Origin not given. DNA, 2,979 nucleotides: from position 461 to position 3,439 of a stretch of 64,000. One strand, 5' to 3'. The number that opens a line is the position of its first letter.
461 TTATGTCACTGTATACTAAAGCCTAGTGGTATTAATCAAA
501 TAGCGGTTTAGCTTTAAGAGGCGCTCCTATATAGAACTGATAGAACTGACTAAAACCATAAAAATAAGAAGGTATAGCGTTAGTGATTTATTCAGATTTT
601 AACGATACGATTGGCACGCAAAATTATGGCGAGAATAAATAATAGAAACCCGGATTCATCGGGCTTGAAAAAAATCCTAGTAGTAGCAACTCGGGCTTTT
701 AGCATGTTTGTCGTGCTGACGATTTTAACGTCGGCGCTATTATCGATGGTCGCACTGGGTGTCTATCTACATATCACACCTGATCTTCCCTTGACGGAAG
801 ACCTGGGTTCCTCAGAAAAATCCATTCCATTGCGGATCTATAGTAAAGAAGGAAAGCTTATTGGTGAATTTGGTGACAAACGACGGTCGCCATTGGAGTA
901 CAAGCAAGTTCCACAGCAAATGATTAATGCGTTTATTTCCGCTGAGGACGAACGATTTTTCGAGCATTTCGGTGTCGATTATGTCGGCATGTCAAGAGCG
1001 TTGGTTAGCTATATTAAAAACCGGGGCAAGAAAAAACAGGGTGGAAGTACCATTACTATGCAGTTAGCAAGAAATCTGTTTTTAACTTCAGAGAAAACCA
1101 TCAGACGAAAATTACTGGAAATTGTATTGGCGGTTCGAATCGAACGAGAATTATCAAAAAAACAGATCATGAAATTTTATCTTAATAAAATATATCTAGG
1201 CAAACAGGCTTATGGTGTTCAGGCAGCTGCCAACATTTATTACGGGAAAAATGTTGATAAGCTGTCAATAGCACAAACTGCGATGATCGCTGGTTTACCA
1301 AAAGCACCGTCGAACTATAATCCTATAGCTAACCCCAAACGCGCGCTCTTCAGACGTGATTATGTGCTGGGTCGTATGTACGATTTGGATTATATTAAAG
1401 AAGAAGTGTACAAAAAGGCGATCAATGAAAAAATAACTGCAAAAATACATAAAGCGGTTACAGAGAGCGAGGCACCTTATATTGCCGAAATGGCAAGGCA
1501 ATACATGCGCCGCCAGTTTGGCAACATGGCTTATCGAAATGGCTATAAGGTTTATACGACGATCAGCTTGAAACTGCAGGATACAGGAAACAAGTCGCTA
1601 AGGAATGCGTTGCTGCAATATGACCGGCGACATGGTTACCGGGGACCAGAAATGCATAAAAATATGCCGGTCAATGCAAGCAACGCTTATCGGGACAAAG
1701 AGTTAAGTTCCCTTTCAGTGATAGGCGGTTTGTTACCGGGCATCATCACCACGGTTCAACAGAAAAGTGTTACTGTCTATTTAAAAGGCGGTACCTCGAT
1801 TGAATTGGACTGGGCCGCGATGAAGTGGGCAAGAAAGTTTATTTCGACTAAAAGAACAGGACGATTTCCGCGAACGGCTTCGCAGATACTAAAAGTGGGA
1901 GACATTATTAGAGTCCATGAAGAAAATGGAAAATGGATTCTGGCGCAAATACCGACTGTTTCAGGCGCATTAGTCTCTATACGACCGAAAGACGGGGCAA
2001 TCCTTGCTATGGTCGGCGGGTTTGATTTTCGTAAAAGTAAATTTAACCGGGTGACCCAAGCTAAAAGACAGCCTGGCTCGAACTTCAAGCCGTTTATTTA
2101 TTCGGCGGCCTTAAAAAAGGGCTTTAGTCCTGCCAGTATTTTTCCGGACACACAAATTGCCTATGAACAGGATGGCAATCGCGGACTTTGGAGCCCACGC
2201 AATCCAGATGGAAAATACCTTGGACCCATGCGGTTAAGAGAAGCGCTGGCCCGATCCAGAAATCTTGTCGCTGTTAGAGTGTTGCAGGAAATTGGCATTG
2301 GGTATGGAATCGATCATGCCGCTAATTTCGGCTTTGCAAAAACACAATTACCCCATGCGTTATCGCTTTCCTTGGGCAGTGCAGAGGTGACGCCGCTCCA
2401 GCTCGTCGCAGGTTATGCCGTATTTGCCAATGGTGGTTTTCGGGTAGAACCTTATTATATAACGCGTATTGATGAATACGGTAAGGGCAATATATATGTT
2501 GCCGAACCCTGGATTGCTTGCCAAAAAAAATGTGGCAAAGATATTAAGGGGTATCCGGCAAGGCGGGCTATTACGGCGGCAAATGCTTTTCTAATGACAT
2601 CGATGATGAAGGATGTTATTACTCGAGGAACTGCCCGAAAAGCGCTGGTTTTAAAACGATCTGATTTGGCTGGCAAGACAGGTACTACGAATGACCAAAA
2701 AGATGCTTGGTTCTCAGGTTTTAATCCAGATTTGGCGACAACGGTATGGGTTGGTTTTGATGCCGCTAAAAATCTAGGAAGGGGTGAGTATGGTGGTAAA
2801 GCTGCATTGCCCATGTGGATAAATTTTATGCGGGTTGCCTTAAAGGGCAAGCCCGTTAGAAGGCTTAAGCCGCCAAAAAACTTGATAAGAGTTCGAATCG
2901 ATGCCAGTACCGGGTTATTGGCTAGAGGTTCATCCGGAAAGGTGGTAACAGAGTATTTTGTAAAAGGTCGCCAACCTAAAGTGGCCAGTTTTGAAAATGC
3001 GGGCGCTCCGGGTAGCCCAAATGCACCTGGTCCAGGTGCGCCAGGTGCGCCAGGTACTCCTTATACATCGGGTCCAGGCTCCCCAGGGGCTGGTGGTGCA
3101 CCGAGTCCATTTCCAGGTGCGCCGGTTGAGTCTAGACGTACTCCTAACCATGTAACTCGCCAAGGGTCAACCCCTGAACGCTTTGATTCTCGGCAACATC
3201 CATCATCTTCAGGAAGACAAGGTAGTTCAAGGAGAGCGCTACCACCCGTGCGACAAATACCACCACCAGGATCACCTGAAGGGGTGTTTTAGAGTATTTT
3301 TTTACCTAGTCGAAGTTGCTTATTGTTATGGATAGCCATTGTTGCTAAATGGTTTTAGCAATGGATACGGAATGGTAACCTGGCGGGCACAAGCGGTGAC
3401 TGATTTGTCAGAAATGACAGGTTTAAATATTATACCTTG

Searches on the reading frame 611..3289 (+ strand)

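Call 79: search_protein_families(library=pfam, proteins=[window:611-3289:+], max_evalue=1e-8)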
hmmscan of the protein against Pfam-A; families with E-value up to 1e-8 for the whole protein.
window:611-3289:+ (893 aa): 3 families
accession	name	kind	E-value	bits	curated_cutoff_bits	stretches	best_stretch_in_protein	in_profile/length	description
PF00912.28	Transgly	-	2.2e-65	219.8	27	1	81-256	2-177/178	Transglycosylase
PF00905.27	Transpeptidase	-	6e-34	118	22.1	1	452-734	1-292/299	Penicillin binding protein transpeptidase domain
PF17092.11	PCB_OB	-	3.4e-27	95.9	27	1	343-450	1-111/111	Penicillin-binding protein OB-like domain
